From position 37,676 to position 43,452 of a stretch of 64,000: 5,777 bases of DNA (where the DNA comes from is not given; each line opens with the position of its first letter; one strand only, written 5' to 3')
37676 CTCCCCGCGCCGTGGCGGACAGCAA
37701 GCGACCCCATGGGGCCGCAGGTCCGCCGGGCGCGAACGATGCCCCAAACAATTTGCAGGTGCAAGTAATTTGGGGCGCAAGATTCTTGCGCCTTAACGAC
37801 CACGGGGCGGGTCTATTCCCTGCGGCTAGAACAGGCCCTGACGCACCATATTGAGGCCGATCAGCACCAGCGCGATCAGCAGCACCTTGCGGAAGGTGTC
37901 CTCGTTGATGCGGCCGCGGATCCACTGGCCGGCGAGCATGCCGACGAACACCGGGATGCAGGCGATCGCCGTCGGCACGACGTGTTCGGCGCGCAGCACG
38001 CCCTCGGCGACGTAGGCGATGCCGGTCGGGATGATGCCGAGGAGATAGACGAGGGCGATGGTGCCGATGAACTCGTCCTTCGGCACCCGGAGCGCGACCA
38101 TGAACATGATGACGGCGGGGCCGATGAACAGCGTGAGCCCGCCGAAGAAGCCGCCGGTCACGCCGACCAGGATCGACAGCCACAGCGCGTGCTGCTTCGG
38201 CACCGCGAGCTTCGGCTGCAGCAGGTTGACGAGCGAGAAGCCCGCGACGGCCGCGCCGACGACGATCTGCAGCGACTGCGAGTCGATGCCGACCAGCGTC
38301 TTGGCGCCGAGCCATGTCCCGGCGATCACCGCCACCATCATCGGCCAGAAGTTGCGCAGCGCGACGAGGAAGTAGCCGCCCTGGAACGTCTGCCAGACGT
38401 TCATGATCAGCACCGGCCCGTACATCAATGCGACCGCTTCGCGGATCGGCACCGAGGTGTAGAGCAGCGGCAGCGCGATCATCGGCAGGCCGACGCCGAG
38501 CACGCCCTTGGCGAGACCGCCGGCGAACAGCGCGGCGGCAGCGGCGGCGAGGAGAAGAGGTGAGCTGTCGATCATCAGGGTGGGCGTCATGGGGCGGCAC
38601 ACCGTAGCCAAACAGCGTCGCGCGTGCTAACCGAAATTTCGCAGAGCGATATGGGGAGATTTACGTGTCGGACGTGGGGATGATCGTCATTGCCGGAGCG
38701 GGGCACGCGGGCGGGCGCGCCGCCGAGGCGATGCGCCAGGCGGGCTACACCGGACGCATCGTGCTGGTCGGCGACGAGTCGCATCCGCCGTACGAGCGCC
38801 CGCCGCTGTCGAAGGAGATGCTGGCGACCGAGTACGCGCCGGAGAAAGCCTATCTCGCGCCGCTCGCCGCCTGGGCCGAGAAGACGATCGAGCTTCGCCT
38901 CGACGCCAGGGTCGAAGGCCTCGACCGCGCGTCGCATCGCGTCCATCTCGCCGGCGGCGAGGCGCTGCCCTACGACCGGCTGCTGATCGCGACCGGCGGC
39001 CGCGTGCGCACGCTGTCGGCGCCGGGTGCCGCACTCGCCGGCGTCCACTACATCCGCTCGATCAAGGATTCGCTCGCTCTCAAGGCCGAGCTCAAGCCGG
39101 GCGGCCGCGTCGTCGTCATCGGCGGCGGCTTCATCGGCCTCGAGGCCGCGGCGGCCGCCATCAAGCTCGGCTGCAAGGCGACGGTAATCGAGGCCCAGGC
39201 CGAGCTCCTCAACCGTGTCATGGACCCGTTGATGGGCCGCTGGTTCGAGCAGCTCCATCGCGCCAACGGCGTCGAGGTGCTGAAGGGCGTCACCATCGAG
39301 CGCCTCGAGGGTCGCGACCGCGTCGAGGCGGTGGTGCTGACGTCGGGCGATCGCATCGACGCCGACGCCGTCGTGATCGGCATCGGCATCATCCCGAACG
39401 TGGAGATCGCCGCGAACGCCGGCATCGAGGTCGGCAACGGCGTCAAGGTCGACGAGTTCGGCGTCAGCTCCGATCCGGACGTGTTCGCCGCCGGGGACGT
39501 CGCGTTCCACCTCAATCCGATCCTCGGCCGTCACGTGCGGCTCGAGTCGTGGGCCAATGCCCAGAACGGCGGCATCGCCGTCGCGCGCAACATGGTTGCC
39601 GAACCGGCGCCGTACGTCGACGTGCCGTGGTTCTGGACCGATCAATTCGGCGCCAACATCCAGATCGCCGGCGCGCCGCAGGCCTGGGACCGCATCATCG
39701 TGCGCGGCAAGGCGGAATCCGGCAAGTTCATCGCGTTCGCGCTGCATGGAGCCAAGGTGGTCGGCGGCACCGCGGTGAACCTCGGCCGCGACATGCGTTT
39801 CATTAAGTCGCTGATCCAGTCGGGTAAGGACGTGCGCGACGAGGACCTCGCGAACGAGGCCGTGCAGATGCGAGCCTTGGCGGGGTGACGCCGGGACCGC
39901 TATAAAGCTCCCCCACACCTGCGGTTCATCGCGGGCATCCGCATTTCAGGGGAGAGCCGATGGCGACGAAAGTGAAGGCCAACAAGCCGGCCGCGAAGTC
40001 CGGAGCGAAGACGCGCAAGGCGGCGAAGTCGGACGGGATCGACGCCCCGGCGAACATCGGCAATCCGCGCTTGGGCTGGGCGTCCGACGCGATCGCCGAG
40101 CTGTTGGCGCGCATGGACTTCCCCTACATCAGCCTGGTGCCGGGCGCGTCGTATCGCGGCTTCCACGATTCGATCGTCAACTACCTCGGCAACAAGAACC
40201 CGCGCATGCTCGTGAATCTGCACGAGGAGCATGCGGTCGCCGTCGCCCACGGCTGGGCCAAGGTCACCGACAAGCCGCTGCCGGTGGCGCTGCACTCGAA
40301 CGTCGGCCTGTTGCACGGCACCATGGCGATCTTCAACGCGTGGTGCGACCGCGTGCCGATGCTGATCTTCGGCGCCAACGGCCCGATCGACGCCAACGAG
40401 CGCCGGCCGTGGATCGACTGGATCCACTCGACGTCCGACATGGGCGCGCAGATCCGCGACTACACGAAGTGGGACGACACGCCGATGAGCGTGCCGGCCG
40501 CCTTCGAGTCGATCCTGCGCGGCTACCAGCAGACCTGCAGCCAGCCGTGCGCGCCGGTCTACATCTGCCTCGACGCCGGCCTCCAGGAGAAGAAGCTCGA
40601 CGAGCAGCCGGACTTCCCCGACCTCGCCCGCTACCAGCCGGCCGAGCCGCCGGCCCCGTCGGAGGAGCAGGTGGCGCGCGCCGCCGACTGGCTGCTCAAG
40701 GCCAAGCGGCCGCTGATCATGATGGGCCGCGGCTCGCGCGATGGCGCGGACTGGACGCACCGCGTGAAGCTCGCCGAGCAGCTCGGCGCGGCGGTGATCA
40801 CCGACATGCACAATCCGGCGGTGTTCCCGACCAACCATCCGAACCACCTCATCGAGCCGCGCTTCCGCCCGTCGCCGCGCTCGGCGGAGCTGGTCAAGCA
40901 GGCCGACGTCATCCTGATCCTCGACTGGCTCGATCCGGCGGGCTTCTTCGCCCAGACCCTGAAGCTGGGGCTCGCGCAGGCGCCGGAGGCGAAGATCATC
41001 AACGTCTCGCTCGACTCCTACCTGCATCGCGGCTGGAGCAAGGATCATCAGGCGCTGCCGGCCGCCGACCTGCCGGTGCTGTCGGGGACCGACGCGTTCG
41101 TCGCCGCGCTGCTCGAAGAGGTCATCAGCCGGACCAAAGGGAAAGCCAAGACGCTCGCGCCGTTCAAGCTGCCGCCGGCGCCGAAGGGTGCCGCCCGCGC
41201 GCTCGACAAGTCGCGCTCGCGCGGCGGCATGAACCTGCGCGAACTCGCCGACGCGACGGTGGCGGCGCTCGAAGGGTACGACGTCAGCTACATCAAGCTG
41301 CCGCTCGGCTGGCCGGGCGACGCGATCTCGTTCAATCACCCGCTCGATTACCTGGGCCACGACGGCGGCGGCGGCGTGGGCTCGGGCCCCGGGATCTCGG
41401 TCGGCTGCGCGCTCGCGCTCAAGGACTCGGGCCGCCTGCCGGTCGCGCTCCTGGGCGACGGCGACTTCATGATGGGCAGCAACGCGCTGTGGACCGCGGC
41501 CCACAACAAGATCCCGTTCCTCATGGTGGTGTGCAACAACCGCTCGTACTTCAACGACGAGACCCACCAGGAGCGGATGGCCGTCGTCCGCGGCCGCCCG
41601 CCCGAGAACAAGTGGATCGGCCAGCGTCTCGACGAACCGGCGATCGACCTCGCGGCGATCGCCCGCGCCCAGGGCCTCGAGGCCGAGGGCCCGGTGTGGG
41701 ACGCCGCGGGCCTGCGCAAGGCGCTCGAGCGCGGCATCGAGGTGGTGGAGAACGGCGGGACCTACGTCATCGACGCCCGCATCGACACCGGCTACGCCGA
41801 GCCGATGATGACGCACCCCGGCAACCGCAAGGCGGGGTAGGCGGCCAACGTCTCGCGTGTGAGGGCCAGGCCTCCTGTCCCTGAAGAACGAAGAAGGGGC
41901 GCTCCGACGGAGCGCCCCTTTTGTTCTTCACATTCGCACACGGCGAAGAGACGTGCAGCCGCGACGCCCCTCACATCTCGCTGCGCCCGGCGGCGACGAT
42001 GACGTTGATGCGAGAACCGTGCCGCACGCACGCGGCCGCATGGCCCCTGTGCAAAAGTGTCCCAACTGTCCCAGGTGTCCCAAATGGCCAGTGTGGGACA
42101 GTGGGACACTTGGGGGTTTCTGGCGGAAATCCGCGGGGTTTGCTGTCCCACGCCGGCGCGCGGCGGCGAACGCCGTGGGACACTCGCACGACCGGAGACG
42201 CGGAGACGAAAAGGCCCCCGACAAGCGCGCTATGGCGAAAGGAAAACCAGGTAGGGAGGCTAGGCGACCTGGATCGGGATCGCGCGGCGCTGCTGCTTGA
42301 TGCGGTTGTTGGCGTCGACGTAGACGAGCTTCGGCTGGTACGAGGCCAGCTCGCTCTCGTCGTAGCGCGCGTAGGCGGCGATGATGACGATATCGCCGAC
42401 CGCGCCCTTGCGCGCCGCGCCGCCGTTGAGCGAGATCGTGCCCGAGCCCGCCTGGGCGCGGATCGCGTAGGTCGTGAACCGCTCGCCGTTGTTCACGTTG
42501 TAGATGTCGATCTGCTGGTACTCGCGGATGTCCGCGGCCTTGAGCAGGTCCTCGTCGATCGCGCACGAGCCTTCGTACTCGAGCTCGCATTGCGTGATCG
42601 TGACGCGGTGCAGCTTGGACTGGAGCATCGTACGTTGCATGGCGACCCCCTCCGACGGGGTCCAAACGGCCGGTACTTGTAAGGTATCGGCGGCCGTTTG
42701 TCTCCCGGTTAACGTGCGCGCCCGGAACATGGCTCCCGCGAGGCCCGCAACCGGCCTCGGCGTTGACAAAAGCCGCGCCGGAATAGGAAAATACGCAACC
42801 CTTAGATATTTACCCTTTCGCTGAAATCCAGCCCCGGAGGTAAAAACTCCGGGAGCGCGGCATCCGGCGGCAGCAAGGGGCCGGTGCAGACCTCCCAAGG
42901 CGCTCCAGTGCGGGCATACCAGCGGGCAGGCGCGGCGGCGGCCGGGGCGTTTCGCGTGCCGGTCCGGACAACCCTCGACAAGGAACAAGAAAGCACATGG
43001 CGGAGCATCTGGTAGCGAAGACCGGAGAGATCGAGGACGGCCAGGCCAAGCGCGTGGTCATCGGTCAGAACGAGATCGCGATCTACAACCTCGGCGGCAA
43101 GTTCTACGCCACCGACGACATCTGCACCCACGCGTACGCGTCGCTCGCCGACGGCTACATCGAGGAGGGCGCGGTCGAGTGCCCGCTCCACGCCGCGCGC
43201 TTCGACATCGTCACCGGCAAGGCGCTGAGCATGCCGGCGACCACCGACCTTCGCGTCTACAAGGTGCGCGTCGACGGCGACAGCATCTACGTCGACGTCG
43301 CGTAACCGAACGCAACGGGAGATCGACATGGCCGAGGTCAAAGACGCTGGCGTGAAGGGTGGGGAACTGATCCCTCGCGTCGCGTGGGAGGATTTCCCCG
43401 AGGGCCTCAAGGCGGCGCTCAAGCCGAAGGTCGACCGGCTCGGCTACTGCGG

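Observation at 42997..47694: Six-gene operon mixing aromatic ring-cleavage-type and amino-acid-type enzymes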

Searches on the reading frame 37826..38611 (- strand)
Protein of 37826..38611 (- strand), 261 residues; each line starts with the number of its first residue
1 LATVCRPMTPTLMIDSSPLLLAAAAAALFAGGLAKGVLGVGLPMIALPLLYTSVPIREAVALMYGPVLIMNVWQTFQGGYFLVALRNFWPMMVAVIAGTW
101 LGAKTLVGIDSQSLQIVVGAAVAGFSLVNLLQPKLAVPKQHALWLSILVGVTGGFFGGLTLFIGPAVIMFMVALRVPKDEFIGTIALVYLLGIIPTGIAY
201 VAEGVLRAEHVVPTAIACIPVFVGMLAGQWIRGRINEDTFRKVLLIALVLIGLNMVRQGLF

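Call 7: search_protein_families(library=ncbifam, proteins=[window:37826-38611:-], max_evalue=0.00001)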
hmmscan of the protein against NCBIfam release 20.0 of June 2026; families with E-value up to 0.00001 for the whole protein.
window:37826-38611:- (261 aa): 0 families

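Call 12: search_protein_families(library=pfam, proteins=[window:37826-38611:-], max_evalue=0.001)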
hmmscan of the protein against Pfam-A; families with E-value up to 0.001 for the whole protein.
window:37826-38611:- (261 aa): 1 family
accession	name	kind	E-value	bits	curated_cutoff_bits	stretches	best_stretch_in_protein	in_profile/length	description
PF01925.25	TauE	-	3.2e-30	106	32.6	1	25-255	2-237/237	Sulfite exporter TauE/SafE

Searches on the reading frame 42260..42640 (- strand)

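Call 7: search_protein_families(library=ncbifam, proteins=[window:42260-42640:-], max_evalue=0.00001)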
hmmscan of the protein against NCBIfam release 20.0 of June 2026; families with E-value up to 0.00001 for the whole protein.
window:42260-42640:- (126 aa): 1 family
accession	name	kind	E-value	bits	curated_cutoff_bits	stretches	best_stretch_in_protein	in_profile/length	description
TIGR00223.1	panD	equivalog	3.7e-51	172.3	106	1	1-126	1-126/126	aspartate 1-decarboxylase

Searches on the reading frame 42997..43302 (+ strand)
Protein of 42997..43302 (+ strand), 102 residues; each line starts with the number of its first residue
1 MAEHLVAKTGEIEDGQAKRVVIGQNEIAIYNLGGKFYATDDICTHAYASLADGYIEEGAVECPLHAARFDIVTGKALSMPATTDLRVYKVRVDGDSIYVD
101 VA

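Call 4: search_protein_families(library=pfam, proteins=[window:42997-43302:+], max_evalue=0.01)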
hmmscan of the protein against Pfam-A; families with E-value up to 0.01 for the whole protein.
seq(102 aa): 3 families
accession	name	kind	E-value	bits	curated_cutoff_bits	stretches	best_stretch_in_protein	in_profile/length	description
PF00355.32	Rieske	-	1.7e-20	73.1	20.3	1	5-88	4-87/88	Rieske [2Fe-2S] domain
PF13806.12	Rieske_2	-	2.7e-12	47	27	1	6-99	5-103/104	Rieske-like [2Fe-2S] domain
PF22543.2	Rieske_4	-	4.1e-06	27.5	28.4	1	9-77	6-78/119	Soluble Rieske-type ferredoxin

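Call 5: search_protein_families(library=ncbifam, proteins=[window:42997-43302:+], max_evalue=0.01)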
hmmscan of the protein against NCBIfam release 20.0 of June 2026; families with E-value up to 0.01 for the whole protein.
seq(102 aa): 10 families
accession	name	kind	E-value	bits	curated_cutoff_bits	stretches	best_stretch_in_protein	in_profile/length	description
NF042948.2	3PPDioc_HcaC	equivalog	3.6e-33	114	150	1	1-101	1-102/105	3-phenylpropionate/cinnamic acid dioxygenase ferredoxin subunit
NF007422.0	PRK09965.1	equivalog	5.4e-32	110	113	1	5-101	5-100/106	bifunctional 3-phenylpropionate/cinnamic acid dioxygenase ferredoxin subunit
NF041683.1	ant_diox_AndAb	equivalog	2.3e-27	95.1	150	1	5-101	4-100/100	anthranilate 1,2-dioxygenase ferredoxin subunit AndAb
TIGR02377.1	MocE_fam_FeS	subfamily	3.4e-21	75.1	136.15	1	8-101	7-101/101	MocE family 2Fe-2S type ferredoxin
TIGR02378.1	nirD_assim_sml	equivalog_domain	2.7e-16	59.6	74.65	1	6-100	5-104/105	nitrite reductase small subunit NirD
NF041174.1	SDX_Thmprot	equivalog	1e-09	38.5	170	1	23-98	23-106/109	sulredoxin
NF052579.1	BetMthstMoxSdmAMthl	equivalog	1.5e-06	27.5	600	1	9-72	24-88/351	4beta-methylsterol monooxygenase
NF010001.0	PRK13474.1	subfamily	0.00017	21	154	1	37-99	101-161/178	cytochrome b6-f complex iron-sulfur subunit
NF045928.1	Cytb6fFeSPetC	equivalog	0.00034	20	250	1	37-98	102-162/179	cytochrome b6-f complex iron-sulfur subunit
TIGR01416.1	Rieske_proteo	equivalog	0.0035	17.4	97.4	1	31-95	104-170/176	ubiquinol-cytochrome c reductase iron-sulfur subunit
